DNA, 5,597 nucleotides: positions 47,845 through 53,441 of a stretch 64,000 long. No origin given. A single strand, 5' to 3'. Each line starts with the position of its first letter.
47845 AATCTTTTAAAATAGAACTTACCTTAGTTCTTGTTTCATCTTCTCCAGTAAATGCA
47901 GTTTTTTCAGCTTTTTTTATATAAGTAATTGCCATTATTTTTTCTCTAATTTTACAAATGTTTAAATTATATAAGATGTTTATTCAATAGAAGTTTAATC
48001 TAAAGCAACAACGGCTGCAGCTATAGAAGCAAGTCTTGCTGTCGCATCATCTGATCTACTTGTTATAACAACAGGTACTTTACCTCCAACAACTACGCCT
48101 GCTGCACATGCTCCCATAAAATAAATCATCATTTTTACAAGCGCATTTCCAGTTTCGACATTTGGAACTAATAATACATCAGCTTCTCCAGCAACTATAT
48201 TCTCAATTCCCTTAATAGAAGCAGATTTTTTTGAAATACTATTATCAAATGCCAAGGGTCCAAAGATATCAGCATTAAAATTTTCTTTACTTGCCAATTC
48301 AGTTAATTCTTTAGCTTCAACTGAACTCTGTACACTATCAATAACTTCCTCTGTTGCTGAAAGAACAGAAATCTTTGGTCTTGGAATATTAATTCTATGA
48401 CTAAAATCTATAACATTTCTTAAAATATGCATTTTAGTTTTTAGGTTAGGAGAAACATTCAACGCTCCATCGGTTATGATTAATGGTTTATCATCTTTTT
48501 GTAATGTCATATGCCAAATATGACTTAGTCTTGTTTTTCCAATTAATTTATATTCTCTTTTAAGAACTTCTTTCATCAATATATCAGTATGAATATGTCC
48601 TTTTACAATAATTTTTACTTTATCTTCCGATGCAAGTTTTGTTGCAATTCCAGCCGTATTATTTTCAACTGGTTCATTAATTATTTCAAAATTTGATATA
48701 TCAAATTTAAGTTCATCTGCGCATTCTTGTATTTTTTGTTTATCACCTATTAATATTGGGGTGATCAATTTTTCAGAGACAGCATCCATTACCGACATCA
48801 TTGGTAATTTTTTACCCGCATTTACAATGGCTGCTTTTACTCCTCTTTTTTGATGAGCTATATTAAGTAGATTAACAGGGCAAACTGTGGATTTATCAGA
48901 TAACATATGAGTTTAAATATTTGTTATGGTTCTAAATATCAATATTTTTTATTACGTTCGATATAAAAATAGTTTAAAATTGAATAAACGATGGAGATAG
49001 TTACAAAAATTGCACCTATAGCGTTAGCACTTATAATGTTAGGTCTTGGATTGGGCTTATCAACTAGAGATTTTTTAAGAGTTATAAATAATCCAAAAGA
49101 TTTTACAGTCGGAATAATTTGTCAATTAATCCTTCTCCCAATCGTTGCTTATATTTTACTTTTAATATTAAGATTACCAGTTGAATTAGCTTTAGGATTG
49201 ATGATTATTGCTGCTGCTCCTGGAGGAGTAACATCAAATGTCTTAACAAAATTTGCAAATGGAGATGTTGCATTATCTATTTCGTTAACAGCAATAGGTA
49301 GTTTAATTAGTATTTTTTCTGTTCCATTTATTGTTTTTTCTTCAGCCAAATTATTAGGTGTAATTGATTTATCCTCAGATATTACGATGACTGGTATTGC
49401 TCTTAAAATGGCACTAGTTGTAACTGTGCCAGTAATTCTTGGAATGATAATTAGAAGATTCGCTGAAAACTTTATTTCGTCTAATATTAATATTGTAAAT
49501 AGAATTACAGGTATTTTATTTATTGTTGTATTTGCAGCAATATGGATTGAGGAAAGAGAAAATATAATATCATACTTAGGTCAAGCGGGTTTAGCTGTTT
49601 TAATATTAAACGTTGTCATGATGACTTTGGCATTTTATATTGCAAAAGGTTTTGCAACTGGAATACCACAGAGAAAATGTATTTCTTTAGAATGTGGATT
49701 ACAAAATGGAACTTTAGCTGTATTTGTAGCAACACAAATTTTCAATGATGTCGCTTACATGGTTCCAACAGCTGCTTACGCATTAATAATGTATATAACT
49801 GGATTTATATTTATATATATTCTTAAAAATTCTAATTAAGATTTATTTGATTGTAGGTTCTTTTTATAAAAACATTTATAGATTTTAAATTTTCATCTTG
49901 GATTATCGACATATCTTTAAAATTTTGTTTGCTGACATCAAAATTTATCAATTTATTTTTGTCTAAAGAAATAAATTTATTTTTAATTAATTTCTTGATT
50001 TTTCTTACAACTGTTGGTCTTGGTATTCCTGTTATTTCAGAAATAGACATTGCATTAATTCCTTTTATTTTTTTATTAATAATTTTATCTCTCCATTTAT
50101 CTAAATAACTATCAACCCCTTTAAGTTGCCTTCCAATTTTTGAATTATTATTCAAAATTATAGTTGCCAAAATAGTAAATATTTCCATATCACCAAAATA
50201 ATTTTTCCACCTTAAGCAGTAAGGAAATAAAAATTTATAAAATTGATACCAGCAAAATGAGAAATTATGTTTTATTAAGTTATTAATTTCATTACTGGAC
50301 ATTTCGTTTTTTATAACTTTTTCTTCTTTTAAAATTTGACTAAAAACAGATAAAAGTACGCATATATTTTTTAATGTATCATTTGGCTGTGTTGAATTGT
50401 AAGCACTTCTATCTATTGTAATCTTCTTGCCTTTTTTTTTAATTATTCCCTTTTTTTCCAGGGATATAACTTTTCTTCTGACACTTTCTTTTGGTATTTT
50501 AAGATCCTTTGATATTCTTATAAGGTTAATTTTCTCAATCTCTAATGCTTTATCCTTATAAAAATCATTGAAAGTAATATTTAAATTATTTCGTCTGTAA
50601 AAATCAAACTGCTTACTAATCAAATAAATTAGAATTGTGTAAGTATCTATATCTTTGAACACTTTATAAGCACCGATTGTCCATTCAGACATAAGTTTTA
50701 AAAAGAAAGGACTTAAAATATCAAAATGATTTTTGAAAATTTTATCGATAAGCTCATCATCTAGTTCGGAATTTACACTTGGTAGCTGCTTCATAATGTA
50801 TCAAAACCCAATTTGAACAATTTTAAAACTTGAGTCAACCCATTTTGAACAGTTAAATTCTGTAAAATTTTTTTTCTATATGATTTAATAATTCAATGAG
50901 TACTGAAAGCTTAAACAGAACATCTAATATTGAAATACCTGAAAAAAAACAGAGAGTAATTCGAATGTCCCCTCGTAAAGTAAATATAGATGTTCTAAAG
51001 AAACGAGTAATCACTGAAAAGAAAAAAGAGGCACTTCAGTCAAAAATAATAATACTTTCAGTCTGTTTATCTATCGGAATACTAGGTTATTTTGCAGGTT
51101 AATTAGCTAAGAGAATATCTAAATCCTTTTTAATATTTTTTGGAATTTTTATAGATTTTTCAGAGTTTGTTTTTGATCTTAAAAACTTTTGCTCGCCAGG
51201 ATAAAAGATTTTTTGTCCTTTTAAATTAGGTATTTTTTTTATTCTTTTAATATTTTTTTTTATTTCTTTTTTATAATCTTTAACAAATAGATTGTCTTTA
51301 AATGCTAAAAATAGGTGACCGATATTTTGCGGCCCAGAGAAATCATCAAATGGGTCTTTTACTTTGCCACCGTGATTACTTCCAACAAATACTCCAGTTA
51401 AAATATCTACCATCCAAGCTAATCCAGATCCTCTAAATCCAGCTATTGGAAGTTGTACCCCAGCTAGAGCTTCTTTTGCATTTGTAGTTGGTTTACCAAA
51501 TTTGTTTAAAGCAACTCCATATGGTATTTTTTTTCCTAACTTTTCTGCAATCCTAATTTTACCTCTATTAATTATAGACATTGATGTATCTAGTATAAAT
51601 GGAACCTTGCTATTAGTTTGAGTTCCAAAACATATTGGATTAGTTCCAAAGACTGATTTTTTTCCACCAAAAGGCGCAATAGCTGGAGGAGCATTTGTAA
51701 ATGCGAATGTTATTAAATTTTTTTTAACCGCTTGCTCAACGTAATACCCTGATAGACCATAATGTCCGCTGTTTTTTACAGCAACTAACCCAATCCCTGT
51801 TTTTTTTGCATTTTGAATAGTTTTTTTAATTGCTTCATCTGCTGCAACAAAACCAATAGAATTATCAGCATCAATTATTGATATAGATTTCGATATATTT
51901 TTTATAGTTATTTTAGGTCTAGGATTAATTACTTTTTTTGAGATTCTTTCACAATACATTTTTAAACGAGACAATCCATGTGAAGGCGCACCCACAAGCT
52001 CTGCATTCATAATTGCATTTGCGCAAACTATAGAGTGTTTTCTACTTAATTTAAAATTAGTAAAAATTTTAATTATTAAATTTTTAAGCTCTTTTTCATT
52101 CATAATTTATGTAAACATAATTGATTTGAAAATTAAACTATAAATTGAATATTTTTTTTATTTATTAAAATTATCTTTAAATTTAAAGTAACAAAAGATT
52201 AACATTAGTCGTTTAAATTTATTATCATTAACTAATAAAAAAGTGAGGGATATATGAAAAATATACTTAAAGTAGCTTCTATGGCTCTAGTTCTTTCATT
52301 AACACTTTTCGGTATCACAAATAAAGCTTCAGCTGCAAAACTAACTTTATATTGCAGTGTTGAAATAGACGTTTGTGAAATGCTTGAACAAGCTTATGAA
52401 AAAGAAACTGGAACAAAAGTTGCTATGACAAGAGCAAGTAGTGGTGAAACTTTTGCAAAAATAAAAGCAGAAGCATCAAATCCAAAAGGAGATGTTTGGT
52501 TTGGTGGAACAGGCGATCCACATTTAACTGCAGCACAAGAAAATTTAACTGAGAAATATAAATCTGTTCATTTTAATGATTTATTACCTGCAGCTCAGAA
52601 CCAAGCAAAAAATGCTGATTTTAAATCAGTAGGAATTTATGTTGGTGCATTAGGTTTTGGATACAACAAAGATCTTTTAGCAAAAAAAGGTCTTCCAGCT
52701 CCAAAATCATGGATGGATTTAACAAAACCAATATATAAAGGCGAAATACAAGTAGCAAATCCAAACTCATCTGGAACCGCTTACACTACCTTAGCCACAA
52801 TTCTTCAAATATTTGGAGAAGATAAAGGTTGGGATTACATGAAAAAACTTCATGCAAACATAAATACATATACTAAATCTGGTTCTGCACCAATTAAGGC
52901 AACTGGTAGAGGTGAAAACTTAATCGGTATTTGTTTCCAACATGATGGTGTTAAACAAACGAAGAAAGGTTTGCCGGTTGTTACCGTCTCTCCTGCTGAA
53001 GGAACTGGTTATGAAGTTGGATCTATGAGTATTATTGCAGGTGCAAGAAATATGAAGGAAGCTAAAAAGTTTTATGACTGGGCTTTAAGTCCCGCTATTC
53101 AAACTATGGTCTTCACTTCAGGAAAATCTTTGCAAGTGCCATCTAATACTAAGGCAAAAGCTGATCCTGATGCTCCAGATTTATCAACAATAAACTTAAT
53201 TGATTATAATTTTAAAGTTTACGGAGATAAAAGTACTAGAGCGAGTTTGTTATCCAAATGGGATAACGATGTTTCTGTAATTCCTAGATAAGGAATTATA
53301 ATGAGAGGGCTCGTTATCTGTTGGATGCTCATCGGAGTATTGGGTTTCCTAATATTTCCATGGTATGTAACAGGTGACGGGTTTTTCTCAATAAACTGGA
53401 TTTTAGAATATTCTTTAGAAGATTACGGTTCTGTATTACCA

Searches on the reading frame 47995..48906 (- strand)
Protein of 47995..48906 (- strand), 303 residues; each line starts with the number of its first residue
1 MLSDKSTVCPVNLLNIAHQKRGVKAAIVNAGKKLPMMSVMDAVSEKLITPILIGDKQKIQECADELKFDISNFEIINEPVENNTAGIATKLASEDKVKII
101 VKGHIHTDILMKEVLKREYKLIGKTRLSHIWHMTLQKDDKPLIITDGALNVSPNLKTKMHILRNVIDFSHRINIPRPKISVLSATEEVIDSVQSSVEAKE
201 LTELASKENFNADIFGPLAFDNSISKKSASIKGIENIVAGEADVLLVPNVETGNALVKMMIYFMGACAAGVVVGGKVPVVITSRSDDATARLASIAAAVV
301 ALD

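Call 3: search_protein_families(library=pfam, proteins=[window:47995-48906:-], max_evalue=0.01)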
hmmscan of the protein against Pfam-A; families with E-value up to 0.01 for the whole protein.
window:47995-48906:- (303 aa): 1 family
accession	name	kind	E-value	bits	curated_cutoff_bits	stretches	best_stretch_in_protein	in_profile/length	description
PF01515.24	PTA_PTB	-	4.2e-32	112.2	24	1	73-296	94-316/319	Phosphate acetyl/butaryl transferase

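Call 4: search_protein_families(library=ncbifam, proteins=[window:47995-48906:-], max_evalue=0.01)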
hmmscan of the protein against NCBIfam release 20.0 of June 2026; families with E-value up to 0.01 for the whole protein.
window:47995-48906:- (303 aa): 10 families
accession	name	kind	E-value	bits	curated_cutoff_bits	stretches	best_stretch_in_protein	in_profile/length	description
NF006045.0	PRK08190.1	subfamily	1e-88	298.3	282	1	12-300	166-455/467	bifunctional enoyl-CoA hydratase/phosphate acetyltransferase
NF008852.0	PRK11890.1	subfamily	2.4e-83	279.8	413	1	12-300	12-301/315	phosphate acetyltransferase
NF004472.0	PRK05805.1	subfamily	1.2e-69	234.7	399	1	13-301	8-297/302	phosphate butyryltransferase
TIGR02706.1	P_butyryltrans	equivalog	3.4e-64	216.8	410.5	1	14-301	5-293/294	phosphate butyryltransferase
NF005837.0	PRK07742.1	equivalog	7.7e-61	206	409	1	13-301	6-296/299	phosphate butyryltransferase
TIGR02709.1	branched_ptb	equivalog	5.7e-40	137.6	475.15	1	83-298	55-268/271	branched-chain phosphotransacylase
NF007233.1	PRK09653.1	subfamily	1e-21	77.8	310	1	88-284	106-301/319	phosphotransacetylase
TIGR00651.1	pta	equivalog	2.9e-16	59.8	311.2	1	87-280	92-285/304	phosphate acetyltransferase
NF004167.0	PRK05632.1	equivalog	9.8e-11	40.9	418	1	87-273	489-673/708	phosphate acetyltransferase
NF009501.0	PRK12861.1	subfamily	0.00054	18.1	1178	1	135-300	592-757/764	NADP-dependent malic enzyme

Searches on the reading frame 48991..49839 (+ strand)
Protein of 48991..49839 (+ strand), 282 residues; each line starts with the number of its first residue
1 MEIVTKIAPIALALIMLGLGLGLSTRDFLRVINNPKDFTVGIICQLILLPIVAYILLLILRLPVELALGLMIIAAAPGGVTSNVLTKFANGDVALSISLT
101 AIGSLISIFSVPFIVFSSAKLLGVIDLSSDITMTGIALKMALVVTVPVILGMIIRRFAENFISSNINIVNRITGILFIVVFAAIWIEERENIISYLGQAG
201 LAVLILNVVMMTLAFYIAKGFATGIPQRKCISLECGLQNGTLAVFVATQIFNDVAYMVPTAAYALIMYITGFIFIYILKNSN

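Call 21: search_protein_families(library=pfam, proteins=[window:48991-49839:+], max_evalue=0.001)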
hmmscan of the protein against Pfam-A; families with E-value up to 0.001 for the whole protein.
window:48991-49839:+ (282 aa): 3 families
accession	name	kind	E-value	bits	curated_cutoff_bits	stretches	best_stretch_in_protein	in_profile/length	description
PF01758.21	SBF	-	7e-34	117.6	24.3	1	9-194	1-190/191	Sodium Bile acid symporter family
PF13593.11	SBF_like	-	1.8e-19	70.6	25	1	9-269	34-302/313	SBF-like CPA transporter family (DUF4137)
PF03547.23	Mem_trans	-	1.4e-06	27.7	25.7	1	4-114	233-342/343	Membrane transport protein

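Call 37: search_protein_families(library=ncbifam, proteins=[window:48991-49839:+], max_evalue=1e-10)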
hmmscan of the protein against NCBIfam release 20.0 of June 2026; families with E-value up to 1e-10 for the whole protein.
window:48991-49839:+ (282 aa): 2 families
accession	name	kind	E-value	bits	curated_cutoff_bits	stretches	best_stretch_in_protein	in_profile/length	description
TIGR00841.1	bass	subfamily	1.3e-53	182.3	326.3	1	6-279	38-305/321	bile acid:sodium symporter family transporter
NF047939.1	PantTportPanS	equivalog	2.5e-27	96.3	400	1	7-272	32-290/299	ketopantoate/pantoate/pantothenate transporter PanS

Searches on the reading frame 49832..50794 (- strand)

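Call 21: search_protein_families(library=pfam, proteins=[window:49832-50794:-], max_evalue=0.001)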
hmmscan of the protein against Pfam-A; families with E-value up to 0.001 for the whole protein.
window:49832-50794:- (320 aa): 2 families
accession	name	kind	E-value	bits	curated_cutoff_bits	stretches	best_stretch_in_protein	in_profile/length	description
PF01978.25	TrmB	-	1e-06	28.9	25.6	0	93-124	27-58/68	Sugar-specific transcriptional regulator TrmB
PF13545.12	HTH_Crp_2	-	1.3e-05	25.4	27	0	98-127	32-61/70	Crp-like helix-turn-helix domain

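Call 37: search_protein_families(library=ncbifam, proteins=[window:49832-50794:-], max_evalue=1e-10)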
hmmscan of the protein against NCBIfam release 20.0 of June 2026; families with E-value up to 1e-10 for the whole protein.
window:49832-50794:- (320 aa): 0 families

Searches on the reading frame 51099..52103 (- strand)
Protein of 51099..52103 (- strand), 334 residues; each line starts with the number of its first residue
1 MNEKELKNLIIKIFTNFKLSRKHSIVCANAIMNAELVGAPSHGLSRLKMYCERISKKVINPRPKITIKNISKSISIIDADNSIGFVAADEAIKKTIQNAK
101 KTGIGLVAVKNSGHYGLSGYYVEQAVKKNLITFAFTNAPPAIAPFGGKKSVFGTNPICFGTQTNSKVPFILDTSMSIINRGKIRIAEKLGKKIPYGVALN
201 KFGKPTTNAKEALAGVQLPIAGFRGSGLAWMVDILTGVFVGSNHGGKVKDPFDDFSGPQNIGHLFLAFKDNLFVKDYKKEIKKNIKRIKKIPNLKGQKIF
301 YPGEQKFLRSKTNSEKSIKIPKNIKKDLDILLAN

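Call 21: search_protein_families(library=pfam, proteins=[window:51099-52103:-], max_evalue=0.001)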
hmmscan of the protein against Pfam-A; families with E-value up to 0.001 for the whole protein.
window:51099-52103:- (334 aa): 1 family
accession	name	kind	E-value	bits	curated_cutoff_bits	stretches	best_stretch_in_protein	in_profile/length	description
PF02615.19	Ldh_2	-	1.6e-103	346.8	38.8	1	3-328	3-332/333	Malate/L-lactate dehydrogenase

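Call 37: search_protein_families(library=ncbifam, proteins=[window:51099-52103:-], max_evalue=1e-10)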
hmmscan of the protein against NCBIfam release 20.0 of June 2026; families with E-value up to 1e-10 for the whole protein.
window:51099-52103:- (334 aa): 5 families
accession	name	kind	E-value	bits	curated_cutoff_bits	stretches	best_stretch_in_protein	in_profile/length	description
NF040650.1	sulfolac_dhydr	equivalog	9.5e-74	248.6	500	1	4-328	6-326/339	L-sulfolactate dehydrogenase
NF011599.0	PRK15025.1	equivalog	1.6e-66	224.9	356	1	2-326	4-329/349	ureidoglycolate dehydrogenase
TIGR03175.1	AllD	equivalog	5.2e-63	213.3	496.2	1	3-326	5-329/349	ureidoglycolate dehydrogenase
NF007504.0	PRK10098.1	equivalog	1.6e-46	158.7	336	1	2-320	8-329/360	malate/lactate/ureidoglycolate dehydrogenase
NF009750.0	PRK13260.1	equivalog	5.5e-35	121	316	1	4-327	6-328/332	3-dehydro-L-gulonate 2-dehydrogenase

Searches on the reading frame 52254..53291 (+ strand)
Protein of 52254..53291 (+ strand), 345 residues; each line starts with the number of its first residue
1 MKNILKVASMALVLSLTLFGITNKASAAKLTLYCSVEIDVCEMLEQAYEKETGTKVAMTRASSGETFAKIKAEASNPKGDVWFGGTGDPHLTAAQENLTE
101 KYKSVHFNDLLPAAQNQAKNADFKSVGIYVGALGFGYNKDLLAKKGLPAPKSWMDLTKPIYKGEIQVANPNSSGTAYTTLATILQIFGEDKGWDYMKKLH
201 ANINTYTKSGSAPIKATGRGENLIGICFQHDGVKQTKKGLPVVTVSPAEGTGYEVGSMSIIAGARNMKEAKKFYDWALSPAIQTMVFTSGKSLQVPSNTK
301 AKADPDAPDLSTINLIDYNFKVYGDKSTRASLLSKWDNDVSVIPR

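Call 21: search_protein_families(library=pfam, proteins=[window:52254-53291:+], max_evalue=0.001)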
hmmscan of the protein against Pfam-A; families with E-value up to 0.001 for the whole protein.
window:52254-53291:+ (345 aa): 4 families
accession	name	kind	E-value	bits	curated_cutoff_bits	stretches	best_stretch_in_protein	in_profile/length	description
PF13343.11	SBP_bac_6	-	4.3e-29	102.1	24.6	1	93-320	24-241/245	Bacterial extracellular solute-binding protein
PF13416.11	SBP_bac_8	-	4.9e-22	79.5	27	1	46-307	4-271/279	Bacterial extracellular solute-binding protein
PF13531.11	SBP_bac_11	-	6.7e-20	72.3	25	1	37-285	8-220/227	Bacterial extracellular solute-binding protein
PF01547.30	SBP_bac_1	-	1.9e-19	71.2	26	1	43-283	13-306/307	Bacterial extracellular solute-binding protein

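Call 37: search_protein_families(library=ncbifam, proteins=[window:52254-53291:+], max_evalue=1e-10)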
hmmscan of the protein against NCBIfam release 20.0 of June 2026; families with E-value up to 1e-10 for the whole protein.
window:52254-53291:+ (345 aa): 4 families
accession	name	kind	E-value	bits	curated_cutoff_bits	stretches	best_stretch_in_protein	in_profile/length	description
TIGR03261.1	phnS2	equivalog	1.7e-71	241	392.75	1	10-338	4-327/334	putative 2-aminoethylphosphonate ABC transporter substrate-binding protein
NF011620.1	PRK15046.1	equivalog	4.1e-25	88.2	310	1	10-292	7-287/334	2-aminoethylphosphonate ABC transporter substrate-binding protein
TIGR03227.1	PhnS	equivalog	2.2e-23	82.7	395.3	1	14-287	21-293/360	2-aminoethylphosphonate ABC transporter substrate-binding protein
TIGR01254.1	sfuA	subfamily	4.6e-16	58.9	93.4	1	36-300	15-273/306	thiamine ABC transporter substrate-binding protein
